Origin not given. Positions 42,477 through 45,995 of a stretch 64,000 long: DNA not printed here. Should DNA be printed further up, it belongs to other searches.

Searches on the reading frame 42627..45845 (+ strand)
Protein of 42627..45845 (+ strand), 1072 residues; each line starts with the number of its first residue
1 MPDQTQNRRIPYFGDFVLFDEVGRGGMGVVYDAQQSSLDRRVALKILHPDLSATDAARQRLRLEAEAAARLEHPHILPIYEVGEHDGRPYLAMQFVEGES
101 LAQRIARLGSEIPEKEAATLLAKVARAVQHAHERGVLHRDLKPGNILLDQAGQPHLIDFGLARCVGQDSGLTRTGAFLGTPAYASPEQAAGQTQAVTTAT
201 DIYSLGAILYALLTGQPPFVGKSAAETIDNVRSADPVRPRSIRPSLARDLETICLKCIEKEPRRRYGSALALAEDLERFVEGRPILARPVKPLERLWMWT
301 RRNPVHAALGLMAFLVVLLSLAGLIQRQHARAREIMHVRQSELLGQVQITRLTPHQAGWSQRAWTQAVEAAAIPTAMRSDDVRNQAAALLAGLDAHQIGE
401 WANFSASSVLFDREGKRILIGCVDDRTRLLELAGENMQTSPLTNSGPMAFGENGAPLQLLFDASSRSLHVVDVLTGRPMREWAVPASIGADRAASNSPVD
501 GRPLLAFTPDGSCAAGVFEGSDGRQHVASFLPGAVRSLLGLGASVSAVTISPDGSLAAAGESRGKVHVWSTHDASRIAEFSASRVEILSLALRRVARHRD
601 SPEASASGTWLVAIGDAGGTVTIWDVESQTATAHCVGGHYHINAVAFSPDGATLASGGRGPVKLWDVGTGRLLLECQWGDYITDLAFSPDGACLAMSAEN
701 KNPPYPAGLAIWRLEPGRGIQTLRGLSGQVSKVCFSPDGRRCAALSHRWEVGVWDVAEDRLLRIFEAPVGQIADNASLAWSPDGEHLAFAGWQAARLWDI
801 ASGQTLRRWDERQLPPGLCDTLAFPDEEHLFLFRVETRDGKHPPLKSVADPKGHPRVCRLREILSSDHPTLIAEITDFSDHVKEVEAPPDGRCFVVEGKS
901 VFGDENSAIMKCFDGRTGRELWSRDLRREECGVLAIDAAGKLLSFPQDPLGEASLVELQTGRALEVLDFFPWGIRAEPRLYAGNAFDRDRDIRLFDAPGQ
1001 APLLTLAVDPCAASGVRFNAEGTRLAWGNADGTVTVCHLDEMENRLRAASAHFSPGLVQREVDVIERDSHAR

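Call 70: search_protein_families(library=pfam, proteins=[window:42627-45845:+], max_evalue=0.00001)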
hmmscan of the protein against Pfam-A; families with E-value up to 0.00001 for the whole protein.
window:42627-45845:+ (1072 aa): 27 families (the best 25 are shown)
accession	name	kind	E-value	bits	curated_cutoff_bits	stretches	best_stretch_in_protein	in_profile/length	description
PF00069.31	Pkinase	-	1.6e-49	169.1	31.7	1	19-272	4-258/263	Protein kinase domain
PF25174.1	Beta-prop_THOC3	-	1.2e-32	113.5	305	2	543-696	130-271/272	THOC3 beta-propeller domain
PF07714.23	PK_Tyr_Ser-Thr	-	1.4e-30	106.9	23.1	1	20-265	5-248/258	Protein tyrosine and serine/threonine kinase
PF25173.1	Beta-prop_WDR3_1st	-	2.4e-28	99.5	154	2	610-699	42-133/184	WDR3 first beta-propeller domain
PF24814.1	WD40_Prp19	-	2e-27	96.4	320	2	611-698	149-239/281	Prp19 WD40 domain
PF24807.1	WD40_CDC20-Fz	-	7.1e-22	78.5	200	1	610-747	148-285/292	CDC20/Fizzy WD40 domain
PF23414.1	Beta-prop_EML_2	-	9.8e-21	74.7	90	0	661-806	21-159/266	Echinoderm microtubule-associated protein second beta-propeller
PF24817.1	WD40_WDHD1_1st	-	2.9e-19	69.8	109.9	1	605-790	95-283/291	WDHD1 first WD40 domain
PF00400.38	WD40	-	3.3e-16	59.5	27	0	636-666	7-39/39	WD domain, G-beta repeat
PF25175.1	Beta-prop_WDR5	-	2.1e-14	53.9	250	1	682-815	55-180/296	WDR5 beta-propeller domain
PF12894.13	ANAPC4_WD40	-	3.5e-13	50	22.9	0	637-687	36-88/91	Anaphase-promoting complex subunit 4 WD40 domain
PF25168.1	Beta-prop_WDR36-Utp21_2nd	-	5.3e-13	49.4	84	0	611-698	212-300/335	WDR36/Utp21 second beta-propeller domain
PF23410.3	Beta-prop_VPS8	-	1.3e-11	44.6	28.9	0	597-675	19-103/358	Vps8 beta-propeller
PF23393.2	Beta-prop_WDR90_POC16_2nd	-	2.4e-11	43.8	60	0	618-697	15-96/291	WDR90/POC16, second beta-propeller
PF25391.1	WD40_Gbeta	-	1.9e-10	40.7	150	0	709-814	166-269/340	G protein beta WD-40 repeat protein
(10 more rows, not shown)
